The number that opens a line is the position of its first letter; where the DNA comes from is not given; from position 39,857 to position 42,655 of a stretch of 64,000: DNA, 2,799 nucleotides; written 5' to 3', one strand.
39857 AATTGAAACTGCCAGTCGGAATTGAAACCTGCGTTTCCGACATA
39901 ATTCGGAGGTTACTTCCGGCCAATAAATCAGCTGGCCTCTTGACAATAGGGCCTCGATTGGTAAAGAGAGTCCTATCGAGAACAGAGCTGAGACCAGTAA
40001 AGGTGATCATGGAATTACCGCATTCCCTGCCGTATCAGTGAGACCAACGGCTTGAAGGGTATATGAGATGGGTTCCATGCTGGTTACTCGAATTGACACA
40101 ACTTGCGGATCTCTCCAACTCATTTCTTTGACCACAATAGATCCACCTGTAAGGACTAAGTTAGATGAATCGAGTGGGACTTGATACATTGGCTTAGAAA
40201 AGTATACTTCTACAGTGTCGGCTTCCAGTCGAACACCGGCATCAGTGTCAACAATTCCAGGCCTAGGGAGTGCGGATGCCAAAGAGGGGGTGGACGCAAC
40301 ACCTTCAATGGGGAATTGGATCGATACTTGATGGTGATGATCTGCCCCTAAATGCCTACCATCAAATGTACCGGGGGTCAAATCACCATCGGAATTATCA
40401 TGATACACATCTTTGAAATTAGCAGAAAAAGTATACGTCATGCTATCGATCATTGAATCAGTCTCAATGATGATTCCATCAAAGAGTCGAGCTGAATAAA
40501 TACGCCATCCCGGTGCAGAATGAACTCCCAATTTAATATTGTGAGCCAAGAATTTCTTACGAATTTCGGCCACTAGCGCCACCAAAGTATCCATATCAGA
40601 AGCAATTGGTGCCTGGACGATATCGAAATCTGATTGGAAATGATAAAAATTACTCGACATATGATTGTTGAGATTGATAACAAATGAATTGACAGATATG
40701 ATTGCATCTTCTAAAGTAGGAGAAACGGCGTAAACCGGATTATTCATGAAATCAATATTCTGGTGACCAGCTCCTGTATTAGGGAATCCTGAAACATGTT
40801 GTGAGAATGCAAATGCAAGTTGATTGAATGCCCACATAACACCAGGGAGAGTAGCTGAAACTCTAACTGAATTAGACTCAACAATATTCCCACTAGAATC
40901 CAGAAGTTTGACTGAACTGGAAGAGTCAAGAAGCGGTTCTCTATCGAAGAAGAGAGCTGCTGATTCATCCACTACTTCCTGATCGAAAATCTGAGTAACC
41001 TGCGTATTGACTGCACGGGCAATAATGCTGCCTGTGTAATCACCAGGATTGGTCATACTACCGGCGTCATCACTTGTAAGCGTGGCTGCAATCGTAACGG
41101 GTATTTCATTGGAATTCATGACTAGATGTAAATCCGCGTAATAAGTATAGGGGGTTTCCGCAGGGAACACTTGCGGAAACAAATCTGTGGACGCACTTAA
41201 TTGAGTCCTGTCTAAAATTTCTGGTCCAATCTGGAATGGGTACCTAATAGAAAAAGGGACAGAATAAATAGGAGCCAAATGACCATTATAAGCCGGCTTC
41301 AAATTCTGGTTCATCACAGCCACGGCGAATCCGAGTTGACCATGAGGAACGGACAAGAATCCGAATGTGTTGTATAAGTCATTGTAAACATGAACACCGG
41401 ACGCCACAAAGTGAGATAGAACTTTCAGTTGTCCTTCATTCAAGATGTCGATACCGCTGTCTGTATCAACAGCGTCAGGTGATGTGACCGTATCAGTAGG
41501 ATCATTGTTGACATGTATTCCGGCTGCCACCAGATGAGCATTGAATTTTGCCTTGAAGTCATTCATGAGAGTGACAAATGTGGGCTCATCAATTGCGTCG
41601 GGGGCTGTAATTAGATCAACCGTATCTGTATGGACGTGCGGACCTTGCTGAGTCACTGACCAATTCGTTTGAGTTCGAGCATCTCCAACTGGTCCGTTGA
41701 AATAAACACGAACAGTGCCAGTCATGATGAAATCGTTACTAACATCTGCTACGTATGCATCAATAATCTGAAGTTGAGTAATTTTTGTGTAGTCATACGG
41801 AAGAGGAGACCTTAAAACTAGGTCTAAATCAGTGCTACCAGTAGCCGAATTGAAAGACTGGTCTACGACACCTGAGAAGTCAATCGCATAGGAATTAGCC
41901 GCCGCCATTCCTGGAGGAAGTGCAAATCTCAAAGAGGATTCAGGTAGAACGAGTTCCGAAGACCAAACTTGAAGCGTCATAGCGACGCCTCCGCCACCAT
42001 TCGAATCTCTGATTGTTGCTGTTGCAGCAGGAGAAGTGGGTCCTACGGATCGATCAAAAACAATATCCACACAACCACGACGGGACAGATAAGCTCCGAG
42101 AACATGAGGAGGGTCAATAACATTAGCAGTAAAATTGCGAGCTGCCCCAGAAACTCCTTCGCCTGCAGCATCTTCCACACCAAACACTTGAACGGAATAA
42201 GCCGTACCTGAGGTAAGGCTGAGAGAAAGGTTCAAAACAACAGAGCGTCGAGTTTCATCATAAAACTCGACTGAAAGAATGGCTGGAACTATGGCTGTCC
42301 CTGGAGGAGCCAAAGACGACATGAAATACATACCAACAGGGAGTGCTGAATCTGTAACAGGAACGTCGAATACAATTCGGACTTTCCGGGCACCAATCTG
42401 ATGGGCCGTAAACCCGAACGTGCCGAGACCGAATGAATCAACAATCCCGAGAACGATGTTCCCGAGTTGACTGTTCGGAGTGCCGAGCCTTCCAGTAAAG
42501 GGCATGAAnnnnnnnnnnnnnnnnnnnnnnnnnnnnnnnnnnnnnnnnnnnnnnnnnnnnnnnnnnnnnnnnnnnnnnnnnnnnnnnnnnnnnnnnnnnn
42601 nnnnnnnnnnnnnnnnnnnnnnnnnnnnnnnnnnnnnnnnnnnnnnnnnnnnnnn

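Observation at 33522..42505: At least 20 copies of a previously unrecognised 41-45-aa helix-loop repeat with two invariant histidines in two adjacent giant proteins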

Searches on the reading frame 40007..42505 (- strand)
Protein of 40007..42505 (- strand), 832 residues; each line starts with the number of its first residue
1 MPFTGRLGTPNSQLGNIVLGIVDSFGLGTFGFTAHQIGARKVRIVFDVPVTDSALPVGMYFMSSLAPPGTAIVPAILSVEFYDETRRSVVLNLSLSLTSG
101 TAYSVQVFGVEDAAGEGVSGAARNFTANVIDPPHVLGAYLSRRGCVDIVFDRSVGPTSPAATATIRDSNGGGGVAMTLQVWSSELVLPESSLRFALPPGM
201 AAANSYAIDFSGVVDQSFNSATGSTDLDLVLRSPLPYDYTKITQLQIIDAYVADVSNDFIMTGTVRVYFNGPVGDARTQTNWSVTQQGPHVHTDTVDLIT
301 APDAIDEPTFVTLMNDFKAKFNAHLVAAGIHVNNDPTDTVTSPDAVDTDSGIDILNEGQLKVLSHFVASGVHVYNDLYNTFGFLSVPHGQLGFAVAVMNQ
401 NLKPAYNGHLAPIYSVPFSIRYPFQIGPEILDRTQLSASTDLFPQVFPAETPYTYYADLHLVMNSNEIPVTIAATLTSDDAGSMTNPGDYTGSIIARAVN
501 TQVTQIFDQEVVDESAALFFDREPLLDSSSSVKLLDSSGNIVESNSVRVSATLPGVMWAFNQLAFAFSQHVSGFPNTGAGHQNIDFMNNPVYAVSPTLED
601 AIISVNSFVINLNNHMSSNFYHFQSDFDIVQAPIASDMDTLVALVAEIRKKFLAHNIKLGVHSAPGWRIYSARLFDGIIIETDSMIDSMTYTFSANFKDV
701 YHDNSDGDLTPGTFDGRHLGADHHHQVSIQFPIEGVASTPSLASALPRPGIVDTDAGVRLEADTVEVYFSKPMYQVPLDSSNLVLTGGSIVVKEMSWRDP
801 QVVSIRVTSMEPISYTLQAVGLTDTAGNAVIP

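Call 3: search_protein_families(library=pfam, proteins=[window:40007-42505:-], max_evalue=1)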
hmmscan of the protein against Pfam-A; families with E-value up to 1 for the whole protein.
window:40007-42505:- (832 aa): 1 family
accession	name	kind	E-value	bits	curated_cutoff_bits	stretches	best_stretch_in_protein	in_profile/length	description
PF13205.12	Big_5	-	1.5e-07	32.6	23.6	1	40-120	23-97/105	Bacterial Ig-like domain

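Call 4: search_protein_families(library=phrogs, proteins=[window:40007-42505:-], max_evalue=0.1)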
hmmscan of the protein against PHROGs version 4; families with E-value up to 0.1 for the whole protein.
window:40007-42505:- (832 aa): 1 family
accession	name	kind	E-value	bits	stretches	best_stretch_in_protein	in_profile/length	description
phrog_6994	-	head and packaging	0.00051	21.3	0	299-323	31-55/67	head fiber protein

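Call 49: search_protein_families(library=ncbifam, proteins=[window:40007-42505:-], max_evalue=1)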
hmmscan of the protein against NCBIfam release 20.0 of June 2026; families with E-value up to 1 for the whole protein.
window:40007-42505:- (832 aa): 0 families

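Call 77: find_related_loci(query=window:40007-42505:-, collection=viral_contigs, flank=10000)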
Query window:40007-42505:- (832 aa) in viral_contigs; peptide patterns used: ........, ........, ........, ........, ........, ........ (x = any residue, [..] = any of these).
8 stretches matched a pattern, but none encodes a relative of the query by tblastn (E <= 1e-3).
